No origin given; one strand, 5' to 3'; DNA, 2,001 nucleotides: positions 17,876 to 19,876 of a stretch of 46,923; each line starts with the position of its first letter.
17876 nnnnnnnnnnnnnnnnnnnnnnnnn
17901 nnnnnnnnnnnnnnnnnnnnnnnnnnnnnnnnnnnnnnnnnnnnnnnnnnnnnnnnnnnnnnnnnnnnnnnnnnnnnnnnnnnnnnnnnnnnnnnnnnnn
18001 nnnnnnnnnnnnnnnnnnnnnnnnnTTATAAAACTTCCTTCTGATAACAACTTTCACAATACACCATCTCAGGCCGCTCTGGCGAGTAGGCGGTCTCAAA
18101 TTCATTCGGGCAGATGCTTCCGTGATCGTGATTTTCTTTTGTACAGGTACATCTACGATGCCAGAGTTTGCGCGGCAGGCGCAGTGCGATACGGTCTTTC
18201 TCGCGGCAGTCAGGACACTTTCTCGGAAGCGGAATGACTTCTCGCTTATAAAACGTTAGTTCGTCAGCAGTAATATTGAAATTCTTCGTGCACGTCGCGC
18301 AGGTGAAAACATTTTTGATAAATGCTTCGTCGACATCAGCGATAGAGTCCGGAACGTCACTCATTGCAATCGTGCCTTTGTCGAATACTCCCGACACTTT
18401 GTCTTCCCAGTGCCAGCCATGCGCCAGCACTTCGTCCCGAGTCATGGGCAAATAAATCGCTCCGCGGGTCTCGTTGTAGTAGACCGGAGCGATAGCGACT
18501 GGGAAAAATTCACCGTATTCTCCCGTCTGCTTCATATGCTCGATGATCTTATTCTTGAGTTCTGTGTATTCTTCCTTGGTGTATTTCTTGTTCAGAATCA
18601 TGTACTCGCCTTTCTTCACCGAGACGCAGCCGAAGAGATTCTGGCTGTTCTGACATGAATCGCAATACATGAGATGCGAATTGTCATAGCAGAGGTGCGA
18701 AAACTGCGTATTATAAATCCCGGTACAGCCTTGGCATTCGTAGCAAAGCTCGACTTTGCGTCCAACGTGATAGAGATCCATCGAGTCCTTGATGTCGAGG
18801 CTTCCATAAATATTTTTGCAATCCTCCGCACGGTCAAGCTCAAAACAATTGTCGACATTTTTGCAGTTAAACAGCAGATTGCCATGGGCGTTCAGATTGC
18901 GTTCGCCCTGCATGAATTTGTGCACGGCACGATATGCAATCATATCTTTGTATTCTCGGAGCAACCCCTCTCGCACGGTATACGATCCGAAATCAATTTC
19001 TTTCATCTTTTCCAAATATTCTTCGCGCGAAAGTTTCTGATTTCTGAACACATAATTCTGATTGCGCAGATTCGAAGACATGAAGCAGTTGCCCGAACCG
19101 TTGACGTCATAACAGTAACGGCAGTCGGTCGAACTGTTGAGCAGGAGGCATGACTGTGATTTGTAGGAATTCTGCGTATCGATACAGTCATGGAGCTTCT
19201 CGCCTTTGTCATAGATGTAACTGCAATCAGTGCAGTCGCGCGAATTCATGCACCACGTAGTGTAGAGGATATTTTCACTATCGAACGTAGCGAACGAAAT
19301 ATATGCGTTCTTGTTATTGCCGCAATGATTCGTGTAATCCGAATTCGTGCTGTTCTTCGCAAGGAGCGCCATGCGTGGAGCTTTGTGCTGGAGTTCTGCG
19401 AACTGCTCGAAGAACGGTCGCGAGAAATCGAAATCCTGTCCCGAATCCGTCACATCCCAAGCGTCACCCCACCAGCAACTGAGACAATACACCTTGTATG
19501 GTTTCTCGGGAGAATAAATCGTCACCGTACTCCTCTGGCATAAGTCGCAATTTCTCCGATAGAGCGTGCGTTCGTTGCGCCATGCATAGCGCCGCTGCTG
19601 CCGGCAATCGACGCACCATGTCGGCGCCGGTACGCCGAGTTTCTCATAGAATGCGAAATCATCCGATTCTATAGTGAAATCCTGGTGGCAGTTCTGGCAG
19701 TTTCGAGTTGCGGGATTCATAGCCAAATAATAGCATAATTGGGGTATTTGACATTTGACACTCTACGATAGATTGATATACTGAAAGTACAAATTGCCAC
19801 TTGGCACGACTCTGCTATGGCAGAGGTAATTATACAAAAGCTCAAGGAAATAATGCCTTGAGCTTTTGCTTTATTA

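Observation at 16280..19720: Tandem pair of ~570-aa cysteine-rich proteins with the same double zinc-ribbon module at both termini (uncharacterised family; third paralog at 31830-33527)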

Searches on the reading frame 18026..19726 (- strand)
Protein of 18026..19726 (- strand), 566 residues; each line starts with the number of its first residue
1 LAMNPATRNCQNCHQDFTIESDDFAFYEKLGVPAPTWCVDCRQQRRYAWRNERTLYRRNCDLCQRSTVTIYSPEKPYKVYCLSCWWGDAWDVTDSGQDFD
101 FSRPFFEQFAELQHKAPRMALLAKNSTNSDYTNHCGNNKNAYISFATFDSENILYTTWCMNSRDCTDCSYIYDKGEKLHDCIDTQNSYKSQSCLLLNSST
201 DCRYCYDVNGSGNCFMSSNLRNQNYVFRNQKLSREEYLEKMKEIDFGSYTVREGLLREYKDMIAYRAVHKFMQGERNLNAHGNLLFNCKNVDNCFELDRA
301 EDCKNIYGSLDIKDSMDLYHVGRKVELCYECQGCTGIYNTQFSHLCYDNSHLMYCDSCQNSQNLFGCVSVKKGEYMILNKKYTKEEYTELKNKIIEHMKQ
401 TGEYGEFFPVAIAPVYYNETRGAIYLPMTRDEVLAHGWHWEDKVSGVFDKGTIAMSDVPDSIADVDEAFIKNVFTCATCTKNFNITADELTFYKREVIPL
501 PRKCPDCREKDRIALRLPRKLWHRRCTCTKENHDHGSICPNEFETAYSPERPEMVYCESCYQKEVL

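Call 3: search_protein_families(library=pfam, proteins=[window:18026-19726:-], max_evalue=1)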
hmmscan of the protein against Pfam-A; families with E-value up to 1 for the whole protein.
window:18026-19726:- (566 aa): 4 families
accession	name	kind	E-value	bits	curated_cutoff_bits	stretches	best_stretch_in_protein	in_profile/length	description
PF13451.12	zf_Tbcl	-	2.4e-06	27.8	24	2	473-512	4-44/48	Probable treble clef domain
PF23477.1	zf_Tbcl_2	-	0.055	13.6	27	2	53-85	1-33/37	Probable treble clef zinc finger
PF17207.9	MCM_OB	-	0.059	13.6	24.8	1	463-516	24-68/126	MCM OB domain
PF09606.15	Med15_N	-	0.2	11.9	24.1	1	374-401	37-64/72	ARC105/Med15 mediator subunit N-terminal KIX domain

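Call 4: search_protein_families(library=ncbifam, proteins=[window:18026-19726:-], max_evalue=1)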
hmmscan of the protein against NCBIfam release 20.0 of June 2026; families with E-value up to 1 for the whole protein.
window:18026-19726:- (566 aa): 1 family
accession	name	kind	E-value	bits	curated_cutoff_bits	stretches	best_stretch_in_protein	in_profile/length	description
NF040949.1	minchrom_main_MCM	domain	0.085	11.1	940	1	463-515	122-172/682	minichromosome maintenance protein MCM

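Call 8: find_homologous_proteins(query=window:18026-19726:-)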
Query window:18026-19726:- (566 aa): 3344 proteins with E <= 0.001 among 7679 candidates; the best 120 are listed.
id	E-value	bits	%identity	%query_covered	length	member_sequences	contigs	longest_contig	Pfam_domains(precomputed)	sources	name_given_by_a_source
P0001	0.0e+0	1198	100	88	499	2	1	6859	-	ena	-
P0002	0.0e+0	1028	75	100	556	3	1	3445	-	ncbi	-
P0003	0.0e+0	1022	75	100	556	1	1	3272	-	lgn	-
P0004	0.0e+0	1019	74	100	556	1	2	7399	-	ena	-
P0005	0.0e+0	1016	74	100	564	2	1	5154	-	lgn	-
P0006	3.5e-298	1008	72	100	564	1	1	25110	-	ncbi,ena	-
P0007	2.5e-294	995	73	98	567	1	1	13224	PF23477.2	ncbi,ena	-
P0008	4.9e-282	955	70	99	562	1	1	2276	-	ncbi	-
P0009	6.7e-281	951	69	99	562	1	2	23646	-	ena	-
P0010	7.8e-281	951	69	99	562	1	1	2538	PF13451.13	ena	-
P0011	3.4e-280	948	68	100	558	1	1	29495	-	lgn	-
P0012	7.9e-279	944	68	100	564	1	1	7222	-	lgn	-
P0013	2.7e-277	939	69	99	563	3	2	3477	-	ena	-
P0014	2.7e-277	939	68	100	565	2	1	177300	-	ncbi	ncbi:MAG: hypothetical protein V4665_02040 [Patescibacteria group bacterium]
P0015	6.9e-277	938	68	99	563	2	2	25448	-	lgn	-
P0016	1.6e-276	936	69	99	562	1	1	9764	PF13451.13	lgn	-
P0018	2.7e-270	916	67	99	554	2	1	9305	PF13451.13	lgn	-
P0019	1.7e-265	900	65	100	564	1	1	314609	PF13451.13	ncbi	-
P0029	1.4e-257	874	64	99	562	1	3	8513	PF13451.13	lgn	-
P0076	1.5e-249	847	62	100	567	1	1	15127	PF13451.13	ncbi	-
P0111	1.4e-245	834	61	99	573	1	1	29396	PF13451.13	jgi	-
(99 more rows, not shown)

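Call 12: search_solved_structures(query=window:18026-19726:-, max_evalue=10, show_alignments=2)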
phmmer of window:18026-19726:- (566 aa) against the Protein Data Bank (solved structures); distinct sequences matched with E-value up to 10: 1.
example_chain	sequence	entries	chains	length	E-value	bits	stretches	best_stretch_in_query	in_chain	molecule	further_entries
2lzo_A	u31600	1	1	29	0.55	11.6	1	200-216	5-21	UGTX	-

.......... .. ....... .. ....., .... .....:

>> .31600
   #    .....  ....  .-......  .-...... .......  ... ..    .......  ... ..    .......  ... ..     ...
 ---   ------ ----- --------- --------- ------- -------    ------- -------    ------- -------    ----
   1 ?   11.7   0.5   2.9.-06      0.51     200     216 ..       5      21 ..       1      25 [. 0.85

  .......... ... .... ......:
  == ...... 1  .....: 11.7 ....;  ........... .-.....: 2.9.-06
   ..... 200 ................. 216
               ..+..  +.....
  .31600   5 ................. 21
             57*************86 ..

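Call 22: find_related_loci(query=A1, collection=genome_contigs, flank=10000)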
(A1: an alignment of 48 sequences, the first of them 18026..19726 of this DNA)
Query A1 (566 aa) in genome_contigs; peptide patterns used: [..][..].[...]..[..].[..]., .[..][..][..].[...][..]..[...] (x = any residue, [..] = any of these).
599 stretches matched a pattern (row limit reached: there are more); 582 encode a relative of the query (tblastn E <= 1e-3); the best 80 are kept; 79 distinct loci.
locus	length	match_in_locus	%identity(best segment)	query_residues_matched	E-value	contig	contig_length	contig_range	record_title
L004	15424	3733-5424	72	3-566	0e+0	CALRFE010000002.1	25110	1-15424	MAG: Candidatus Nomurabacteria bacterium isolate Ike-100m-32 genome assembly, contig: Ike-100-c675, whole genome shotgun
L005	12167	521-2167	73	10-566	0e+0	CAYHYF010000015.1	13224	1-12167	MAG TPA_asm: uncultured Candidatus Saccharibacteria bacterium isolate ERP119705_co17_297 genome assembly, contig: NODE_6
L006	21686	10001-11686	62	3-565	0e+0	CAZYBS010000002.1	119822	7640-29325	MAG TPA_asm: uncultured Candidatus Saccharibacteria bacterium isolate SRP178908_co1_81 genome assembly, contig: NODE_57_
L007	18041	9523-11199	63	7-565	0e+0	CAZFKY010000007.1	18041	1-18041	MAG TPA_asm: uncultured Candidatus Saccharibacteria bacterium isolate SRP135725_co1_149 genome assembly, contig: NODE_40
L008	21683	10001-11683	62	7-565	0e+0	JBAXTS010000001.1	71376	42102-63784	MAG: bacterium isolate ELA641 MAG641_1, whole genome shotgun sequence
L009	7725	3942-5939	60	1-565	0e+0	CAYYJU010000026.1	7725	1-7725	MAG TPA_asm: uncultured Candidatus Saccharibacteria bacterium isolate SRP286056_co1_681 genome assembly, contig: NODE_12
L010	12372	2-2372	60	3-565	0e+0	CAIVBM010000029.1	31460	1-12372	uncultured bacterium isolate AM-lipid-01-D10_bin-0933 genome assembly, contig: bin-0933:29/54, whole genome shotgun sequ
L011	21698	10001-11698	60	1-565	0e+0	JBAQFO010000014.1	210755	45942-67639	MAG: Minisyncoccia bacterium isolate MFD12003_ilm_asm_bin26 k127_148532, whole genome shotgun sequence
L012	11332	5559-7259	58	7-565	0e+0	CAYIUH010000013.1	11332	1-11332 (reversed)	MAG TPA_asm: uncultured Candidatus Saccharibacteria bacterium isolate ERP119705_co6_845 genome assembly, contig: NODE_75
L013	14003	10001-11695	61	1-565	0e+0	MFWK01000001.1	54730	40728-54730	MAG: Candidatus Nomurabacteria bacterium RIFOXYD2_FULL_35_12 rifoxyd2_full_scaffold_101, whole genome shotgun sequence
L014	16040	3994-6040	56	8-566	0e+0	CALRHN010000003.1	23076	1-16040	MAG: Candidatus Nomurabacteria bacterium isolate Ike-100m-35 genome assembly, contig: Ike-100-c762, whole genome shotgun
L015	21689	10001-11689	61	4-565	0e+0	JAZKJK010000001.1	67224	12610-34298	MAG: Patescibacteria group bacterium isolate ADI_DC_SW_02_SPN_11032020-bin106_1 DCSW02SPN_B106_1_000000000001, whole gen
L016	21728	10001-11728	52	6-566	0e+0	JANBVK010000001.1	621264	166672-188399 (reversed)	MAG: Patescibacteria group bacterium isolate AMOR_Bin_147 NODE_1_length_621264_cov_13.613588, whole genome shotgun seque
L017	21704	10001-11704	50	2-566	0e+0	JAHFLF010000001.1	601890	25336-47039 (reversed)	MAG: Candidatus Harrisonbacteria bacterium isolate nzgw427 NODE_3_length_601891_cov_5.610981, whole genome shotgun seque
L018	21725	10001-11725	53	3-565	0e+0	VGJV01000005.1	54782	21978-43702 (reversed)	MAG: Candidatus Liptonbacteria bacterium isolate M_DeepCast_50m_m2_187 M_DeepCast_50m_m2_187_Ga0194121_10000799, whole g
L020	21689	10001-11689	51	2-566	0e+0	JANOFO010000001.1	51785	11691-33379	MAG: Candidatus Paceibacterota bacterium isolate SOY_64_metabat_47 SOY_64_k141_3135923, whole genome shotgun sequence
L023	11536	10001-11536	52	1-561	2e-179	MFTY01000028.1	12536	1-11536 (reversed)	MAG: Candidatus Nomurabacteria bacterium RIFCSPHIGHO2_02_FULL_35_13 rifcsphigho2_02_scaffold_9980, whole genome shotgun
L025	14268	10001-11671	47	1-565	1e-172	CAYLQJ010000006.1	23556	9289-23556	MAG TPA_asm: uncultured Candidatus Saccharibacteria bacterium isolate SRP285395_co1_362 genome assembly, contig: NODE_31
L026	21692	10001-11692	59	2-565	0e+0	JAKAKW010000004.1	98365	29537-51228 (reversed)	MAG: bacterium isolate WY4.bin98 NODE_223_length_98365_cov_2.294336, whole genome shotgun sequence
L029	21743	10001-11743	43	1-565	5e-148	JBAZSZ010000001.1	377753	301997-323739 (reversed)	MAG: Candidatus Paceibacterota bacterium isolate SO_2017_GW1_189 NODE_190_length_377753_cov_4.692738_OW334_2017, whole g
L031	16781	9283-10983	41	3-565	1e-145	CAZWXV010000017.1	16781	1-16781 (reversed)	MAG TPA_asm: uncultured Candidatus Saccharibacteria bacterium isolate SRP050083_co1_472 genome assembly, contig: NODE_14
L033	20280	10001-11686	40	3-565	7e-143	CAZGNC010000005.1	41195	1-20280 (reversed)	MAG TPA_asm: uncultured Candidatus Saccharibacteria bacterium isolate SRP292972_co1_17 genome assembly, contig: NODE_540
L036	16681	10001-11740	39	1-565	1e-140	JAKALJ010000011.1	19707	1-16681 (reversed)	MAG: bacterium isolate WY5.bin123 NODE_4378_length_19707_cov_13.685751, whole genome shotgun sequence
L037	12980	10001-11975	41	5-566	9e-141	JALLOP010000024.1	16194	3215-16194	Patescibacteria group bacterium AH-259-L07 AH-259-L07_NODE_24, whole genome shotgun sequence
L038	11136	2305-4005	40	8-566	4e-140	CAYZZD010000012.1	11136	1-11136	MAG TPA_asm: uncultured Candidatus Saccharibacteria bacterium isolate SRP135725_co1_105 genome assembly, contig: NODE_82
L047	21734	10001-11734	41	3-565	4e-137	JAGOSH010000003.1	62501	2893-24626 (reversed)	MAG: Candidatus Paceibacterota bacterium isolate Gw_Eff_bin_313 Gw_Eff_681_length_62501_cov_41.748774, whole genome shot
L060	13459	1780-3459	40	8-565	3e-134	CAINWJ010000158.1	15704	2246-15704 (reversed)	Candidatus Peribacteria bacterium isolate LaPlata_bin-3506 genome assembly, contig: bin-3506:158/161, whole genome shotg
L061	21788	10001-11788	41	1-566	6e-134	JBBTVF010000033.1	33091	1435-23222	MAG: Patescibacteria group bacterium isolate H52-bin056 H52_bin056_000000000033, whole genome shotgun sequence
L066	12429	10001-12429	40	7-566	1e-131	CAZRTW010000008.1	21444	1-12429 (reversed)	MAG TPA_asm: uncultured Candidatus Saccharibacteria bacterium isolate SRP286056_co3_166 genome assembly, contig: NODE_22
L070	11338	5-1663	41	11-565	3e-131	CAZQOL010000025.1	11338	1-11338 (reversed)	MAG TPA_asm: uncultured Candidatus Saccharibacteria bacterium isolate SRP278252_co2_252 genome assembly, contig: NODE_12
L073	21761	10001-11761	38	1-565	2e-130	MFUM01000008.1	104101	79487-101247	MAG: Candidatus Nomurabacteria bacterium RIFCSPHIGHO2_12_FULL_42_19 rifcsphigho2_12_scaffold_614, whole genome shotgun s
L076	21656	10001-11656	39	3-565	2e-130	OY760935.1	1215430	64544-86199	MAG: Candidatus Gracilibacteria bacterium isolate 3c0776cb-dd52-49a3-965b-30fb91b92491 genome assembly, chromosome: 1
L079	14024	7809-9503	42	3-563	6e-130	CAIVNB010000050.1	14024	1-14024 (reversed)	uncultured bacterium isolate AlinenLipids_bin-5200 genome assembly, contig: bin-5200:50/88, whole genome shotgun sequenc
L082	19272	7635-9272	41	10-565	2e-133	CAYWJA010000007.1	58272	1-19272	MAG TPA_asm: uncultured Candidatus Peribacteria bacterium isolate SRP077602_co2_400 genome assembly, contig: NODE_807_le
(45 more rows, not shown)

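Call 26: predict_structure(alignment_id=A1)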
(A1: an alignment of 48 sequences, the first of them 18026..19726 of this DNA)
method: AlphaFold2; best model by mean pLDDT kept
length: 566 residues; sequences in the alignment: 48
mean_pLDDT: 83.9   pTM: 0.82
mean pLDDT of the five models: 83.9, 80.8, 77.8, 72.5, 71.4
residues with pLDDT >= 90: 212; 70-90: 269; 50-70: 78; < 50: 7
segments of 3 or more residues with pLDDT < 50: 125-130
pLDDT, mean of each block of 10 residues (from residue 1): 80 91 86 87 84 82 90 89 87 93 95 91 53 55 67 69 70 71 81 90 94 96 97 98 96 95 90 66 82 82 76 66 67 67 68 72 88 91 96 94 86 88 84 91 72 89 94 90 86 93 87 83 92 89 90 90 88
secondary structure, 60 per line:
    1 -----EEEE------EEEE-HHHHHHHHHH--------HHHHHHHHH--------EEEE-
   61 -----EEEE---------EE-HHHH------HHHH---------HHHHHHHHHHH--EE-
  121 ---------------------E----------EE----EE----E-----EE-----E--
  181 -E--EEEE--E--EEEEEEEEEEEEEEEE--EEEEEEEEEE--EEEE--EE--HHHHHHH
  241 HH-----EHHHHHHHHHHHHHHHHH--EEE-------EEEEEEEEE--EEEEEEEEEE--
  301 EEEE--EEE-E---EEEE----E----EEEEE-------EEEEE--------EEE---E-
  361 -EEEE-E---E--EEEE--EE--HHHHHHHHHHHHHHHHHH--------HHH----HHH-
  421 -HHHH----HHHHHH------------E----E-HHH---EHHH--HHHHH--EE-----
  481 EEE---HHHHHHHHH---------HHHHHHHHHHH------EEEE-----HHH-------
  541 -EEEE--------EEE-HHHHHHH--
elements in order: E6-9 E16-19 H21-30 H39-47 E56-59 E66-69 H82-85 H92-95 H105-115 E185-188 E194-209 E212-221 E224-227 H234-242 H249-265 E268-270 E278-286 E289-298 E301-304 E307-309 E315-318 E328-332 E340-344 E353-355 E362-365 E374-377 H384-401 H422-425 H430-435 H467-471 E481-483 H487-495 H505-515 E522-525 E542-545 E554-556 H558-564

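Call 28: fold_search(model_id=the predicted structure, library=pdb)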
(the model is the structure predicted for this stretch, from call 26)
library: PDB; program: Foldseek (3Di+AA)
matches with E <= 10: 137; with E <= 0.001: 0
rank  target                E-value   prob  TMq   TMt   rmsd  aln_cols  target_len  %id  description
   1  4ihg_C                3.6e-02  0.08  0.07  0.10  18.2       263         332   10  Chasing Acyl Carrier Protein Through a Catalytic Cycle of Lipid A Production (released 2013-11-13)
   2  3d8v                  8.3e-02  0.04  0.06  0.07  16.8       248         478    6  Crystal structure of GlmU from Mycobacterium tuberculosis in complex with uridine-diphosphate-N-acetylglucosamine (released 2009-03-10)
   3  4ihg_B                1.0e-01  0.06  0.08  0.11  18.2       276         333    9  Chasing Acyl Carrier Protein Through a Catalytic Cycle of Lipid A Production (released 2013-11-13)
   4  4e79_A                1.2e-01  0.06  0.07  0.09  17.9       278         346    9  Structure of LpxD from Acinetobacter baumannii at 2.66A resolution (P4322 form) (released 2013-01-16)
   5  9qez_D                1.6e-01  0.08  0.07  0.15  20.7       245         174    9  Carbonic anhydrase mutant (released 2025-12-10)
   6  9qev_A                2.0e-01  0.07  0.06  0.15  20.5       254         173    8  A native carbonic anhydrase from Caloramator australiacus (released 2025-12-10)
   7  4ihh_A                2.2e-01  0.05  0.07  0.10  18.0       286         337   10  Chasing Acyl Carrier Protein Through a Catalytic Cycle of Lipid A Production (released 2013-11-13)
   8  4ihh_E                2.7e-01  0.04  0.07  0.10  18.0       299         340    6  Chasing Acyl Carrier Protein Through a Catalytic Cycle of Lipid A Production (released 2013-11-13)
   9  9qez_I                2.8e-01  0.06  0.07  0.15  20.8       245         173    9  Carbonic anhydrase mutant (released 2025-12-10)
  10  4ihg_E                3.1e-01  0.04  0.08  0.10  18.1       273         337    6  Chasing Acyl Carrier Protein Through a Catalytic Cycle of Lipid A Production (released 2013-11-13)
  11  4ihh_B                3.1e-01  0.04  0.07  0.10  17.6       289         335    8  Chasing Acyl Carrier Protein Through a Catalytic Cycle of Lipid A Production (released 2013-11-13)
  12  3jqy_A                3.1e-01  0.02  0.04  0.08  17.3       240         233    8  Crystal Structure of the polySia specific acetyltransferase NeuO (released 2010-08-18)
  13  9qez_B                3.2e-01  0.07  0.06  0.16  21.1       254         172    8  Carbonic anhydrase mutant (released 2025-12-10)
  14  9qev_B                3.2e-01  0.06  0.05  0.15  20.6       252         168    8  A native carbonic anhydrase from Caloramator australiacus (released 2025-12-10)
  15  3eh0_A                3.4e-01  0.02  0.08  0.10  17.9       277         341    7  Crystal Structure of LpxD from Escherichia coli (released 2009-08-18)
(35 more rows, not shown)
